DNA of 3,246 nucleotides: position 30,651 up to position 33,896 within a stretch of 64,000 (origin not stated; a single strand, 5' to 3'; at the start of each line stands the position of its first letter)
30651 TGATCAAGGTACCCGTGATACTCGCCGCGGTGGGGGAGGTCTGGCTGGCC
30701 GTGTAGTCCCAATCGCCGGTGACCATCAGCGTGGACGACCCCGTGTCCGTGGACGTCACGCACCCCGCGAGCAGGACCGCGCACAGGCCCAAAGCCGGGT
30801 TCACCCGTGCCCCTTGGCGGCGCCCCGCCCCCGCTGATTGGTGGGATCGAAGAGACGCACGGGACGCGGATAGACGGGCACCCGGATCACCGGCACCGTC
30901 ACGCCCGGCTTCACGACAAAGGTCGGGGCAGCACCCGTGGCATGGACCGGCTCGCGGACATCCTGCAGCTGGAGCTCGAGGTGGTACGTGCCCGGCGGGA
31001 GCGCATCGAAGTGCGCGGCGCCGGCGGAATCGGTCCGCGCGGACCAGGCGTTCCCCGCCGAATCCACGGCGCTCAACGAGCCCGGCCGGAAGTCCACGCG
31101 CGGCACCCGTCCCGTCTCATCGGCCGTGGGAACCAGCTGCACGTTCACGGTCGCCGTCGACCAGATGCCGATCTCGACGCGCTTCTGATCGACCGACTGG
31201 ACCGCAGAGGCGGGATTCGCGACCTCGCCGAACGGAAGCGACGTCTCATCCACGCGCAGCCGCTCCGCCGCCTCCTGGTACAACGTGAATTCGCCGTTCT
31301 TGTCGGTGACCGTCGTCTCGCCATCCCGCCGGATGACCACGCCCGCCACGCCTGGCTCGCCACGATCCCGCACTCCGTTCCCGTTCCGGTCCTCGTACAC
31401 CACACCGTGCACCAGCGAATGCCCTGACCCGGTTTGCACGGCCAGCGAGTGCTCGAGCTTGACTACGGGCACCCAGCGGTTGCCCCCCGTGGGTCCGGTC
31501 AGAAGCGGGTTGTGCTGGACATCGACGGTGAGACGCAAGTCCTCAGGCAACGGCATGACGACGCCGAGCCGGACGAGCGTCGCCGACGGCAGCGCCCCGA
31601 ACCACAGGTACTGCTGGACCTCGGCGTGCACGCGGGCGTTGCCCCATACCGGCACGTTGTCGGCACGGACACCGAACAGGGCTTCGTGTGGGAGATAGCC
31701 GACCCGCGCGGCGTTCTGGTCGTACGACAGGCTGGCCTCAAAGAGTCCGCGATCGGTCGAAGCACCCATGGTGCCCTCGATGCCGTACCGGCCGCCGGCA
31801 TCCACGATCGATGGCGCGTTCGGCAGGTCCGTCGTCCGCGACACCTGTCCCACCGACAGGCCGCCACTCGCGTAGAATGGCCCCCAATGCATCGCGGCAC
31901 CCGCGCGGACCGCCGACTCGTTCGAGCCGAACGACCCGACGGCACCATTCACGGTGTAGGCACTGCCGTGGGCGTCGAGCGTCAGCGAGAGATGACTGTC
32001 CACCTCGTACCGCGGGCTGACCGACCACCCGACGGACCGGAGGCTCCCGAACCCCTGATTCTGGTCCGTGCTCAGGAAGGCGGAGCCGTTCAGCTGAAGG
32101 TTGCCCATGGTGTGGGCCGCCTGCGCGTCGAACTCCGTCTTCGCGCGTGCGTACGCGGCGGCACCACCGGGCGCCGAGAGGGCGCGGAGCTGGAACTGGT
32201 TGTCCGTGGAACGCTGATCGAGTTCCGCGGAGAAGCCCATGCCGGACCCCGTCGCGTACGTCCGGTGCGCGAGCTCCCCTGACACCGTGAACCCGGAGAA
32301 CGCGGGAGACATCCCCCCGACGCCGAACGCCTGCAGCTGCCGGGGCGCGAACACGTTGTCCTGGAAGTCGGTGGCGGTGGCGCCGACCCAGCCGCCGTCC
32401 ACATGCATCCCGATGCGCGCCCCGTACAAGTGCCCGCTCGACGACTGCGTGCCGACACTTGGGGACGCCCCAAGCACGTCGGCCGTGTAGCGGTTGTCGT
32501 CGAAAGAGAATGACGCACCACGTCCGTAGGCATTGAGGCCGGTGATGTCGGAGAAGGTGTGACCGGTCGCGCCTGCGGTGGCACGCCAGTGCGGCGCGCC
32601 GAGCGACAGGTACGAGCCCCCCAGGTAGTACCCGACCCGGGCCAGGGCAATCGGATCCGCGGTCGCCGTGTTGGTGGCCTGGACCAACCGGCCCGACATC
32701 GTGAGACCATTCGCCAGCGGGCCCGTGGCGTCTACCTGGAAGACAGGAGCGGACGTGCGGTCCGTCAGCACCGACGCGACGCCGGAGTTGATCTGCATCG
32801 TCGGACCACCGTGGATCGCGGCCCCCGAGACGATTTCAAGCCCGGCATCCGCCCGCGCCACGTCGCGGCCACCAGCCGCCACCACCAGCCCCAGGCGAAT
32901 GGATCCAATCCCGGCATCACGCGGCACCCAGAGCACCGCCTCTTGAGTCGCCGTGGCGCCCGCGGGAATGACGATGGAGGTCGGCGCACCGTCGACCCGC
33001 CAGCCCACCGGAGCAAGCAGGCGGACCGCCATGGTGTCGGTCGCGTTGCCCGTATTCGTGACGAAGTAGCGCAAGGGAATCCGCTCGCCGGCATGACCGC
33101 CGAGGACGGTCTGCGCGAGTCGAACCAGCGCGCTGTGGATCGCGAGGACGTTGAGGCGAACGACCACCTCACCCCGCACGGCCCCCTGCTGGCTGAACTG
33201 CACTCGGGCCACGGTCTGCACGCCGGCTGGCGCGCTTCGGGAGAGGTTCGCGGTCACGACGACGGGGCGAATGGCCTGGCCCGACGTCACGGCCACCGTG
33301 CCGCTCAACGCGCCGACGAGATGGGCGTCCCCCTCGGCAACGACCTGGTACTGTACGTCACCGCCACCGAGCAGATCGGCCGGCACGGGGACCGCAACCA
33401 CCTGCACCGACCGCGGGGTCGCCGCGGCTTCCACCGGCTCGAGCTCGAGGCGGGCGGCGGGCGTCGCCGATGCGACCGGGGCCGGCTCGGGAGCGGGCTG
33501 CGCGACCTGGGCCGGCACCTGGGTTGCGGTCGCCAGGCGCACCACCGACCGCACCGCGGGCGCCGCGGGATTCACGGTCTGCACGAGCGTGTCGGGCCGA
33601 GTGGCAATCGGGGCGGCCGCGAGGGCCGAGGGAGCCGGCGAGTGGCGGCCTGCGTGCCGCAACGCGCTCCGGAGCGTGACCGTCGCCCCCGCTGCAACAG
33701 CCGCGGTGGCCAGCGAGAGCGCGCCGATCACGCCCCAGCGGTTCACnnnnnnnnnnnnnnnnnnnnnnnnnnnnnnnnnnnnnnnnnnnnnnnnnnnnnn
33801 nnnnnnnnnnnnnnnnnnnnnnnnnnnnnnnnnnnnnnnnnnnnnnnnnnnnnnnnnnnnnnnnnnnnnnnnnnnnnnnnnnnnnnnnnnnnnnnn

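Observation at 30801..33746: Usher-sized protein with an unusual architecture: signal anchor, two NEW3/CARDB-like modules, about 550-aa barrel-like core, two CnaB/SdrD-B-like modules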

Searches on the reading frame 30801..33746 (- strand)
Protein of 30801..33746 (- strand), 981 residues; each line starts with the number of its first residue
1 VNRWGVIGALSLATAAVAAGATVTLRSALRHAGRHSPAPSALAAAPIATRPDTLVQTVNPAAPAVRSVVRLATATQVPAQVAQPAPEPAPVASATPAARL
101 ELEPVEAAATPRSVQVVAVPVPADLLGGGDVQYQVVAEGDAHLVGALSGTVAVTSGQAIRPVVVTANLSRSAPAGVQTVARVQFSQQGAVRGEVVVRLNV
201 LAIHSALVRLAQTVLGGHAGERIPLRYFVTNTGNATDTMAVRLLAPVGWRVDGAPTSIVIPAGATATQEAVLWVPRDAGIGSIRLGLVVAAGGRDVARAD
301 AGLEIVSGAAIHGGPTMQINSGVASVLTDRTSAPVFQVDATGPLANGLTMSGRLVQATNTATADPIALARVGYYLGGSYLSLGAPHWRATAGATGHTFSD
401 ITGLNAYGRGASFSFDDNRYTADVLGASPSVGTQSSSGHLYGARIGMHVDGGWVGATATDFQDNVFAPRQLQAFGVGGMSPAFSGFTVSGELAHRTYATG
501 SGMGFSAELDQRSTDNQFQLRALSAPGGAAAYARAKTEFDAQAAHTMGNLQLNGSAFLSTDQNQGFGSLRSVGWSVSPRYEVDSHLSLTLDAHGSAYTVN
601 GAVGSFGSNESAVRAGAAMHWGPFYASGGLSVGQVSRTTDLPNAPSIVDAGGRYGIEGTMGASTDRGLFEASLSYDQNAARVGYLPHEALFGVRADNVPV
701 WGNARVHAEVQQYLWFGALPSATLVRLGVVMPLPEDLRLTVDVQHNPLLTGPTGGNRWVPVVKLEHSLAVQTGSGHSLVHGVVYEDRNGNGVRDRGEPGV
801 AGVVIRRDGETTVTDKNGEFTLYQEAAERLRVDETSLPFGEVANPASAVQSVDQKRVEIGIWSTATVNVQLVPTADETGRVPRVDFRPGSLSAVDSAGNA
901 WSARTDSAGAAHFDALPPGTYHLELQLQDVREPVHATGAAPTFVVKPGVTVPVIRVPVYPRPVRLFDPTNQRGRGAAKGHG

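Call 8: search_protein_families(library=pfam, proteins=[window:30801-33746:-], max_evalue=1)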
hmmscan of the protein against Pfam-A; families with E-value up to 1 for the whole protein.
window:30801-33746:- (981 aa): 8 families
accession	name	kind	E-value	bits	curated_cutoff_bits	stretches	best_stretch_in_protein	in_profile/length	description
PF17210.9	SdrD_B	-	2.4e-09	37.8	29.7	1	782-827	6-57/112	SdrD B-like domain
PF10633.15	NPCBM_assoc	-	5.8e-05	23.6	24.4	1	219-285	3-71/78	NPCBM-associated, NEW3 domain of alpha-galactosidase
PF13620.12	CarboxypepD_reg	-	6.1e-05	23.7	32.3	1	896-926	25-55/82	Carboxypeptidase regulatory-like domain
PF17802.7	SpaA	-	0.0029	18.2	23.1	1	900-923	33-56/91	Prealbumin-like fold domain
PF13715.12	CarbopepD_reg_2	-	0.0085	16.5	32.2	1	800-826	16-42/88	CarboxypepD_reg-like domain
PF24025.1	Ig_DR_A0283-like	-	0.0097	16.6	27.1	1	890-924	27-61/102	DR_A0283-like, Ig-like domain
PF16371.11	MetallophosN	-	0.028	15.1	35.6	1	796-827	6-37/77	N terminal of Calcineurin-like phosphoesterase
PF20192.3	DUF6555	-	0.18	12.1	30.5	0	249-283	11-45/74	Family of unknown function (DUF6555)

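Call 9: search_protein_families(library=ncbifam, proteins=[window:30801-33746:-], max_evalue=1)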
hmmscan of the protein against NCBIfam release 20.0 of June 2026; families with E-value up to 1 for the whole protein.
window:30801-33746:- (981 aa): 2 families
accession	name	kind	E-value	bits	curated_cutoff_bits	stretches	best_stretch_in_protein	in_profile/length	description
NF012181.0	MSCRAMM_SdrD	exception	0.06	10.7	2500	1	782-846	575-646/1379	MSCRAMM family adhesin SdrD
NF041740.1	choice_anch_T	equivalog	0.095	11.8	70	1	94-243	24-183/259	choice-of-anchor T family protein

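Call 10: find_homologous_proteins(query=window:30801-33746:-)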
Query window:30801-33746:- (981 aa): 15 proteins with E <= 0.001 among 8000 candidates.
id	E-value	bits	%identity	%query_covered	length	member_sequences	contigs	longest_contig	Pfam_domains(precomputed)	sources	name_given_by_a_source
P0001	0.0e+0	2139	100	100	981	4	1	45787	PF17210.10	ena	-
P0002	0.0e+0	1820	84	100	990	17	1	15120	PF10633.16,PF17210.10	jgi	-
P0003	0.0e+0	1677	80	90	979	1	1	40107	PF17210.10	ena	-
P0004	0.0e+0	1675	77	100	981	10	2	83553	PF17210.10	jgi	-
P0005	0.0e+0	1614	74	100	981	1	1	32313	PF17210.10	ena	-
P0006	0.0e+0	1572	72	99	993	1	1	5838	PF17210.10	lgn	-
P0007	0.0e+0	1284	85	68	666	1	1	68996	PF13620.13,PF17210.10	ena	-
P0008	0.0e+0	1270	65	89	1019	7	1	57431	PF17210.10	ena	-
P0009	0.0e+0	1164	61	90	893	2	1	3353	PF13620.13,PF17210.10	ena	-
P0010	0.0e+0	1022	54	91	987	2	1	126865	PF13620.13,PF17210.10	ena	-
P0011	1.5e-270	919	52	89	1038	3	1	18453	PF13620.13,PF10633.16,PF17210.10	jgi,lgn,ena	-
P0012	2.3e-269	915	50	94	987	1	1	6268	PF13620.13,PF10633.16,PF17210.10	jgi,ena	-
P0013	4.0e-210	719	45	88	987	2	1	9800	-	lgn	-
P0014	1.8e-190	654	41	89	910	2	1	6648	PF17210.10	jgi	-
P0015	1.7e-82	296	29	90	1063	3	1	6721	PF17210.10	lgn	-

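Call 11: search_solved_structures(query=window:30801-33746:-, max_evalue=1)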
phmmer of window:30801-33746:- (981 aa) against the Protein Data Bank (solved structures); distinct sequences matched with E-value up to 1: 6.
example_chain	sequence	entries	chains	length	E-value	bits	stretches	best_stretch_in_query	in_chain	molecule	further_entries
4jdz_A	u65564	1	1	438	0.012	17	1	779-869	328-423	Ser-Asp rich fibrinogen/bone sialoprotein-binding protein SdrD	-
4jdz_B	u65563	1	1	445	0.014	16.8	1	779-869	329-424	Ser-Asp rich fibrinogen/bone sialoprotein-binding protein SdrD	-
10ps_A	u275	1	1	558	0.016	16.6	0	779-868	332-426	Serine-aspartate repeat-containing protein D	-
6bbk_A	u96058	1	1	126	0.083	14.2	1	79-168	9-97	Fimbrial protein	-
8v7p_A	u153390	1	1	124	0.091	14.1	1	79-168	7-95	Fimbrial protein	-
8vdk_A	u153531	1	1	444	0.48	11.7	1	779-868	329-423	Serine-aspartate repeat-containing protein D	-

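Call 17: find_encoding_contigs(protein=P0004, flank=10000, max_places=3)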
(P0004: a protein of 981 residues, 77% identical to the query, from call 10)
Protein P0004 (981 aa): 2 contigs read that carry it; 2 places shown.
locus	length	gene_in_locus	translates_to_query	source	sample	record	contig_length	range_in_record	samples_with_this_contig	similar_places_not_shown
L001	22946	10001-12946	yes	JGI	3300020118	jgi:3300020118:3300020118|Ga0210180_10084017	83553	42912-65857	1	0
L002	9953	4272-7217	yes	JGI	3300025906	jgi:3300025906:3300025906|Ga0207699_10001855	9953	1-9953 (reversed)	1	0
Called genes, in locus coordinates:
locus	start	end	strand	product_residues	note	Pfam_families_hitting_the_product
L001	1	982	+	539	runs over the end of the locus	PF00528:BPD_transp_1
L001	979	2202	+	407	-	PF07690:MFS_1, PF12832:MFS_1_like (weak), PF13347:MFS_2 (weak), PF00083:Sugar_tr, PF13347:MFS_2, PF07690:MFS_1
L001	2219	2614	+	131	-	-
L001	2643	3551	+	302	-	PF00005:ABC_tran, PF13304:AAA_21, PF13732:DrrA1-3_C (faint)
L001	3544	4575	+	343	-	PF12698:ABC2_membrane_3, PF01061:ABC2_membrane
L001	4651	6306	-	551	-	PF00069:Pkinase, PF03109:ABC1 (faint), PF00069:Pkinase, PF07714:PK_Tyr_Ser-Thr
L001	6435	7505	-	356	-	PF04307:YdjM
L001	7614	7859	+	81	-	-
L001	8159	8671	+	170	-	-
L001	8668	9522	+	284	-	-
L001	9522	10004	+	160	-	-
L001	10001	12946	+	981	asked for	PF17210:SdrD_B (faint)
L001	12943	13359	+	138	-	-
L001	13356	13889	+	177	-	-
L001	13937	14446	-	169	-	-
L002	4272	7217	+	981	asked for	PF17210:SdrD_B (faint)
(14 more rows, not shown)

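Call 20: find_encoding_contigs(protein=P0015, flank=10000, max_places=3)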
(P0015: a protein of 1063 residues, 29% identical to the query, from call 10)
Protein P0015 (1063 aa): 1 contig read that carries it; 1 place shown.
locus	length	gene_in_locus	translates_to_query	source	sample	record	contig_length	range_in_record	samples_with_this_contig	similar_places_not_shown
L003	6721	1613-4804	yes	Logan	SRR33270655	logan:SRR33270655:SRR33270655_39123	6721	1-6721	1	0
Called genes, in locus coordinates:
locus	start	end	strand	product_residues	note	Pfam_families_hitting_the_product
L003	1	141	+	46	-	?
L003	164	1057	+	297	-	-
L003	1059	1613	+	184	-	-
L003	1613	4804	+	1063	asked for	PF17210:SdrD_B (faint)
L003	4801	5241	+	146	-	-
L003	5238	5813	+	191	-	-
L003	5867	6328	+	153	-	-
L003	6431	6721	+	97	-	?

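Call 21: find_encoding_contigs(protein=P0010, flank=10000, max_places=3)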
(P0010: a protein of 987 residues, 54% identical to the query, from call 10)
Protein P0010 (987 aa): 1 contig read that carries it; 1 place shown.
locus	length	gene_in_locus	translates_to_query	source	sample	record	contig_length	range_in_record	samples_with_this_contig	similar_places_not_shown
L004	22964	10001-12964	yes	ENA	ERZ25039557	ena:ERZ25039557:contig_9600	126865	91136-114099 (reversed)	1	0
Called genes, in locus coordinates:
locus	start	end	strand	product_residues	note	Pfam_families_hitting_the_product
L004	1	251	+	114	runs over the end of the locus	-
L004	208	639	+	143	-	PF07690:MFS_1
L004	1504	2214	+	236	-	PF00884:Sulfatase (faint)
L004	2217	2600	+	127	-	-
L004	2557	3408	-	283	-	-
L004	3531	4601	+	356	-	PF12698:ABC2_membrane_3, PF01061:ABC2_membrane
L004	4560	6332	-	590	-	PF00069:Pkinase, PF03109:ABC1 (faint), PF00069:Pkinase, PF07714:PK_Tyr_Ser-Thr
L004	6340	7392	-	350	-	PF04307:YdjM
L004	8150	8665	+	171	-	-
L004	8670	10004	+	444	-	-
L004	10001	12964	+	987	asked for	PF13620:CarboxypepD_reg (faint), PF17210:SdrD_B (weak)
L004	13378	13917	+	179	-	-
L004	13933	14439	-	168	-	-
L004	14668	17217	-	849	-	PF08448:PAS_4, PF00512:HisKA, PF02518:HATPase_c, PF00072:Response_reg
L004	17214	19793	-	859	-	PF08448:PAS_4, PF00512:HisKA, PF02518:HATPase_c, PF00072:Response_reg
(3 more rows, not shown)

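Call 27: search_solved_structures(query=A1, max_evalue=10)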
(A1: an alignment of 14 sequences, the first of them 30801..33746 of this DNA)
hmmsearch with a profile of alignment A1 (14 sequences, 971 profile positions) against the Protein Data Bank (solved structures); distinct sequences matched with E-value up to 10: 6.
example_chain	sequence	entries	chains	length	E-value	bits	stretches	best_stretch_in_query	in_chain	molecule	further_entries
10ps_A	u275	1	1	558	2e-08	36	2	770-824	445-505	Serine-aspartate repeat-containing protein D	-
4jdz_B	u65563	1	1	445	0.00015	23.2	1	771-842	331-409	Ser-Asp rich fibrinogen/bone sialoprotein-binding protein SdrD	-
4jdz_A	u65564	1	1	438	0.00027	22.3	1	771-842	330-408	Ser-Asp rich fibrinogen/bone sialoprotein-binding protein SdrD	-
8sqx_A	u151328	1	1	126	0.0098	17.2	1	876-913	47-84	Putative surface anchored protein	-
8vdk_A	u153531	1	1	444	0.012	16.9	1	769-842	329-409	Serine-aspartate repeat-containing protein D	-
4wxt_A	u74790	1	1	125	0.8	10.8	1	64-139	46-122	Thioredoxin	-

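Call 33: search_protein_representatives(alignment_id=A1)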
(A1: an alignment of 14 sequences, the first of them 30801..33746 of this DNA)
Query: 14 sequences, 971 profile positions. Proteins with E-value up to 0.001 (for the whole library): 14406; up to 1e-10: 5001; up to 1e-30: 844. The best 150 are listed.
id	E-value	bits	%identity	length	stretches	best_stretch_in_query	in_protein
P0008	0.0e+00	1539.0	-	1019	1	1-970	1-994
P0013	0.0e+00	1314.3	-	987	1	1-968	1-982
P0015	0.0e+00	1106.9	-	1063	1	43-963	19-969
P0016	0.0e+00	1028.6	-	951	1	89-962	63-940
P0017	1.2e-269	913.9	-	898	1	72-955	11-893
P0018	1.8e-254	863.7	-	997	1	19-967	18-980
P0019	2.6e-252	856.5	-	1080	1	59-966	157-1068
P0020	3.3e-248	843.0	-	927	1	58-962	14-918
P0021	1.4e-245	834.2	-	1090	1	78-956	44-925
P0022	4.5e-221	753.1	-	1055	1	66-961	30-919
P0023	1.8e-218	744.5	-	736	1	105-832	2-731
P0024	4.6e-216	736.6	-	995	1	9-958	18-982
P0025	1.0e-210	718.9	-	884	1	87-955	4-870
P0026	9.2e-207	705.8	-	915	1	76-969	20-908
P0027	1.8e-203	694.9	-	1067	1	57-963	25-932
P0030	4.6e-193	660.4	-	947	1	72-964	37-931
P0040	6.6e-182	623.5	-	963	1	71-960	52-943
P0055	2.1e-164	565.6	-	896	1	62-955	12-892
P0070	4.4e-156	538.0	-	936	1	85-960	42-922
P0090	1.0e-142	493.8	-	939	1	63-959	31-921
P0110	1.6e-129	450.1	-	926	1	75-965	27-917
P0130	3.6e-114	399.3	-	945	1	70-969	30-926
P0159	2.6e-95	336.9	-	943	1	81-968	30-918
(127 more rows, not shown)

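Call 34: predict_structure(alignment_id=A1)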
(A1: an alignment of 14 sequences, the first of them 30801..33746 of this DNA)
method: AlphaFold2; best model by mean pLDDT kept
length: 981 residues; sequences in the alignment: 14
mean_pLDDT: 73.5   pTM: 0.50
mean pLDDT of the five models: 73.5, 72.4, 66.7, 61.7, 58.9
residues with pLDDT >= 90: 99; 70-90: 587; 50-70: 158; < 50: 137
segments of 3 or more residues with pLDDT < 50: 1-15, 17-96, 307-313, 528-533, 774-777, 850-853, 965-981
pLDDT, mean of each block of 10 residues (from residue 1): 40 45 39 32 28 31 30 31 37 45 76 76 79 83 78 69 79 80 84 86 77 61 75 78 75 71 72 67 75 71 56 60 83 82 75 85 80 80 84 62 62 87 85 73 89 87 65 86 83 75 83 83 65 65 89 89 70 91 86 88 78 89 86 87 74 90 81 86 71 86 83 73 87 80 81 65 83 55 84 83 79 85 67 81 69 67 89 82 83 86 89 88 86 74 84 89 53 36 28
secondary structure, 60 per line:
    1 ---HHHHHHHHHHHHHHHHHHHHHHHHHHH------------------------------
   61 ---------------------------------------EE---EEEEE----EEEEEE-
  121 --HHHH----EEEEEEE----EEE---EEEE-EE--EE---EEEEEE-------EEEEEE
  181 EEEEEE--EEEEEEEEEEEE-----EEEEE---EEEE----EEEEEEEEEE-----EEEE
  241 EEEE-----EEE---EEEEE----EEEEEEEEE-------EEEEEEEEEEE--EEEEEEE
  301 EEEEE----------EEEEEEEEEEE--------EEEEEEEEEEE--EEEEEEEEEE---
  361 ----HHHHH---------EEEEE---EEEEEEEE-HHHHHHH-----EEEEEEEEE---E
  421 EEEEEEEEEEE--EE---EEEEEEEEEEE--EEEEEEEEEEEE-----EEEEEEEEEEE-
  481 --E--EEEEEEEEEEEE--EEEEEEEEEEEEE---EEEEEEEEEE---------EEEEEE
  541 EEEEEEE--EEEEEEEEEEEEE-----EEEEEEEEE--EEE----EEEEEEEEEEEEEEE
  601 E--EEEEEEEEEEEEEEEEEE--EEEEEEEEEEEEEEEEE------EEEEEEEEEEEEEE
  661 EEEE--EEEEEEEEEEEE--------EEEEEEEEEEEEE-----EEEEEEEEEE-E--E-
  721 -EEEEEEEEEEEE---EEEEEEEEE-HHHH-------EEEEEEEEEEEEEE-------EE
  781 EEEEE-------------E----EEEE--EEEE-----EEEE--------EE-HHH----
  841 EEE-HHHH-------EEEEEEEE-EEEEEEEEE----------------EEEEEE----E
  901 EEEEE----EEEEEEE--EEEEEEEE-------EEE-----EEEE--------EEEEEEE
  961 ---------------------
elements in order (helices of 4 or more, strands of 3 or more residues): H4-30 E105-109 E114-119 H123-126 E131-137 E142-144 E148-151 E162-167 E175-186 E189-200 E206-210 E214-217 E222-231 E237-244 E250-252 E256-260 E265-273 E281-291 E294-305 E316-326 E335-345 E348-357 H365-369 E379-383 E387-394 H396-402 E408-416 E420-431 E439-449 E452-463 E469-479 E486-497 E500-512 E516-525 E535-547 E550-562 E568-576 E579-581 E586-601 E604-621 E624-640 E647-664 E667-678 E687-699 E705-714 E722-733 E737-745 H747-750 E758-771 E779-785 E804-807 E810-813 E819-822 E841-843 H845-848 E856-863 E865-873 E890-895 E900-905 E910-916 E919-926 E934-936 E942-945 E954-960
